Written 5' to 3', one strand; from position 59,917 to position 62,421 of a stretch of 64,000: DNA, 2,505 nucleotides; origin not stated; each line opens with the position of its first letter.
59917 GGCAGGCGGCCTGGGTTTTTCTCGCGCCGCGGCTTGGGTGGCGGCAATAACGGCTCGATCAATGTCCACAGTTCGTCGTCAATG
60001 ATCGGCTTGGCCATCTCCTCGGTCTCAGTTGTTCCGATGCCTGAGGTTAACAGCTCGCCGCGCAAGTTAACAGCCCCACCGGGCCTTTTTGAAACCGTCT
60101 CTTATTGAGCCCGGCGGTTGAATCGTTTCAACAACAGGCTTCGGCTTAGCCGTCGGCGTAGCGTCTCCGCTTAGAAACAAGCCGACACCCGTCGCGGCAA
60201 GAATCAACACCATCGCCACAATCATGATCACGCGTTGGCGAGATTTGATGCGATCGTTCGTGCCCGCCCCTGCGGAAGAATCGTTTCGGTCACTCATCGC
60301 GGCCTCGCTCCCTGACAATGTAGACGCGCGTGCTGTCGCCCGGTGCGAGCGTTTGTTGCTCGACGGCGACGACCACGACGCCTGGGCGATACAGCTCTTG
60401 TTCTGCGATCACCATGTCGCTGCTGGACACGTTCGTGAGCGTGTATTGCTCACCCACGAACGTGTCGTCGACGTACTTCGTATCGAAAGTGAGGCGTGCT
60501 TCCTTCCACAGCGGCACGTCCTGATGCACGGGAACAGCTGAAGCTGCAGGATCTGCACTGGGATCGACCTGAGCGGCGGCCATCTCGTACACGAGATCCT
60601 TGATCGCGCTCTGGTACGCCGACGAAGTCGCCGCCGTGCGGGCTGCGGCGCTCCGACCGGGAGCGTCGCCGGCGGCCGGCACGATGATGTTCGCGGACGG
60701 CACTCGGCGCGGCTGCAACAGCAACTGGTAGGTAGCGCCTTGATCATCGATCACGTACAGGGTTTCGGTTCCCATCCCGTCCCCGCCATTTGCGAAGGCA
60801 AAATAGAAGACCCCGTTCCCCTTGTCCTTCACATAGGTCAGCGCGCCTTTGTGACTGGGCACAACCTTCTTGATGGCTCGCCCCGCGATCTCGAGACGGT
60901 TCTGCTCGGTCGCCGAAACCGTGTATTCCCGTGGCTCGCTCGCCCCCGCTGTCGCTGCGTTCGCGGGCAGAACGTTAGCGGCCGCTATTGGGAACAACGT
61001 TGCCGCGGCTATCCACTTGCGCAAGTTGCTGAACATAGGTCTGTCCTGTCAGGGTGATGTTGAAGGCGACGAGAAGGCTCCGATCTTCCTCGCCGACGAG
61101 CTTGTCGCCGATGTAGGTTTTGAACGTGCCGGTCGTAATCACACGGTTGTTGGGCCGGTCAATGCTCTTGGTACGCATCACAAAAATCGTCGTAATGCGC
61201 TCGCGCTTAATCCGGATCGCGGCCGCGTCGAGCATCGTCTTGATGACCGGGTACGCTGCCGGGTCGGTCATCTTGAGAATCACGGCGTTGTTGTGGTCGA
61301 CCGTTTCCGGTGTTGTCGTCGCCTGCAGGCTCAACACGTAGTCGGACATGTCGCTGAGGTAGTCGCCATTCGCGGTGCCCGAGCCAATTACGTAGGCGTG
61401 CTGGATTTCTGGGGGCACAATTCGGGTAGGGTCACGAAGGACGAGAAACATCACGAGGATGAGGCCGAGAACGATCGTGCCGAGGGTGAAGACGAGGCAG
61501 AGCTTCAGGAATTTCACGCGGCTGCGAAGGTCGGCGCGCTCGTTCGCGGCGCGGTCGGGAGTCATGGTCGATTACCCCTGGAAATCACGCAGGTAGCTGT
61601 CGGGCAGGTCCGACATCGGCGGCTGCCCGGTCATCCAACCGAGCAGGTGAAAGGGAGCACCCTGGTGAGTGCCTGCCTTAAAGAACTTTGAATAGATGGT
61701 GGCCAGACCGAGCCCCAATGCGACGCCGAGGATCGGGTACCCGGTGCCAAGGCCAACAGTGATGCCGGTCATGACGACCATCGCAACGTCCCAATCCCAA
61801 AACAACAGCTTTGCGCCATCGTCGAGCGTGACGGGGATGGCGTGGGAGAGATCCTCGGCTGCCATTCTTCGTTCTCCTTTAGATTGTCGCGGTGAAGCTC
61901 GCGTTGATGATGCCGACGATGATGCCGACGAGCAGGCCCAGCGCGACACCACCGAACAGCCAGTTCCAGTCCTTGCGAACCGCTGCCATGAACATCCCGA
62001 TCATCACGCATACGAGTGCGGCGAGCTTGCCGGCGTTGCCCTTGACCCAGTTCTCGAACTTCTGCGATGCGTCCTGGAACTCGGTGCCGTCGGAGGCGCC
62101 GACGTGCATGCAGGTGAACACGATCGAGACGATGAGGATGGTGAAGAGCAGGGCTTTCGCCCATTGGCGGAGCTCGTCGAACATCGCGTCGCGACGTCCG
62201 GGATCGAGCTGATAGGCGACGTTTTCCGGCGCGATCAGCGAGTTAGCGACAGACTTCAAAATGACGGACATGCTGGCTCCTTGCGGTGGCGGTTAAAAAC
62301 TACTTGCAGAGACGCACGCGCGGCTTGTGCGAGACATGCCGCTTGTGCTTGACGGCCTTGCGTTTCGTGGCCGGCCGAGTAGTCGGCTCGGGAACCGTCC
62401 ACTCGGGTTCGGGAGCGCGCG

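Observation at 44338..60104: Two identical inverted IS427-like copies knock out traN and traB; an IS end supplies a new start codon for a truncated TraB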

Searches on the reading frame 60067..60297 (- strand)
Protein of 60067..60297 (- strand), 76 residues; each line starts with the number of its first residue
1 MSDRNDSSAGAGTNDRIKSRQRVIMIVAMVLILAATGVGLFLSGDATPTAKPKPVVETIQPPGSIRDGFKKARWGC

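Call 36: find_encoding_contigs(protein=window:60067-60297:-, flank=3000, max_places=6)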
Protein window:60067-60297:- (76 aa): no gene with exactly this product is on record in the collection.

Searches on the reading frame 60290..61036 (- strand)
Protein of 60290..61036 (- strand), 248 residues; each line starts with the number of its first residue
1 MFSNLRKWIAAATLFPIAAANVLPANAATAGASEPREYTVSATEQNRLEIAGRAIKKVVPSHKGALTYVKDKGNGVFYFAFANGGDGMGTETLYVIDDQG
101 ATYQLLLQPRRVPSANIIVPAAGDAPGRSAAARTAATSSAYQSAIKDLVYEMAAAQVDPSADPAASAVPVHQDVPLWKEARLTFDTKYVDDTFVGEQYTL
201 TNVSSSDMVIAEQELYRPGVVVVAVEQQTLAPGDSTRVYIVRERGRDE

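Call 10: search_protein_families(library=pfam, proteins=[window:60290-61036:-], max_evalue=0.01)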
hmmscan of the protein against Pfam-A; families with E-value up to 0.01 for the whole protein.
window:60290-61036:- (248 aa): 2 families
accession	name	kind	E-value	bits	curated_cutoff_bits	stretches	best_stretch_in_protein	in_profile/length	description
PF23536.1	TraK_C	-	2.3e-17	63.5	28.5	1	131-242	2-110/110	TraK C-terminal domain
PF06586.17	TraK_N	-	3.6e-10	40.5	24.8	1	38-121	10-94/100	TraK N-terminal domain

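Call 25: find_encoding_contigs(protein=window:60290-61036:-, flank=6000, max_places=8)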
Protein window:60290-61036:- (248 aa): 24 contigs read that carry it; 1 place shown.
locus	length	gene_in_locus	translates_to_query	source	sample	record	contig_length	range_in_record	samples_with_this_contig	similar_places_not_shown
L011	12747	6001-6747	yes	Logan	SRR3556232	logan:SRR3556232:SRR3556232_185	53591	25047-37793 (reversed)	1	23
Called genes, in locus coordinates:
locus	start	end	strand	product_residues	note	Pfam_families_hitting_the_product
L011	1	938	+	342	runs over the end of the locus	-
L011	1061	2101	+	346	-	PF03480:DctP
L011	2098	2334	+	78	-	-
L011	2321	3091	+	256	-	PF03746:LamB_YcsF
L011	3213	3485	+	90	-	-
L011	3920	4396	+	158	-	PF01464:SLT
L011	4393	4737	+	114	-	-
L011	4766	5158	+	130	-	PF04956:TrbC (weak)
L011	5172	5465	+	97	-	PF07178:TraL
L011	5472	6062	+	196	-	PF05309:TraE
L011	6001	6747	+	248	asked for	PF06586:TraK_N (weak), PF23536:TraK_C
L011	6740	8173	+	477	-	-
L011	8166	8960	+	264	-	PF10411:DsbC_N, PF13098:Thioredoxin_2, PF01323:DSBA (faint)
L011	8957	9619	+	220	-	PF09676:TraV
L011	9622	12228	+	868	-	PF11130:TraC_F_IV, PF12846:AAA_10 (weak), PF19044:P-loop_TraG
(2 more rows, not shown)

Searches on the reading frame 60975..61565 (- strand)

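Call 10: search_protein_families(library=pfam, proteins=[window:60975-61565:-], max_evalue=0.01)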
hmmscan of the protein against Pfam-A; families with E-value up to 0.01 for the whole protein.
window:60975-61565:- (196 aa): 1 family
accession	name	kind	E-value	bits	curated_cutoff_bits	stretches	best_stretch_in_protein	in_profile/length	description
PF05309.16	TraE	-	7e-36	123.8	24.8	1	7-181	7-180/182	TraE protein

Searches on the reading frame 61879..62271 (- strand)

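Call 10: search_protein_families(library=pfam, proteins=[window:61879-62271:-], max_evalue=0.01)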
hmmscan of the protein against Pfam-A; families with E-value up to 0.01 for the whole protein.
window:61879-62271:- (130 aa): 4 families
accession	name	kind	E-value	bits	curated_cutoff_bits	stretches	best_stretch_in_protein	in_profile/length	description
PF04956.18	TrbC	-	3e-06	27.8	27.9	1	34-116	5-89/98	TrbC/VIRB2 pilin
PF02517.21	Rce1-like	-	0.001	19.7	22.4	1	27-107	24-82/93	Type II CAAX prenyl endopeptidase Rce1-like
PF11139.14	SfLAP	-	0.0021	18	35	1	35-97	147-209/213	Sap, sulfolipid-1-addressing protein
PF03030.21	H_PPase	-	0.0044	16.2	29.7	1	43-129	243-328/645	Inorganic H+ pyrophosphatase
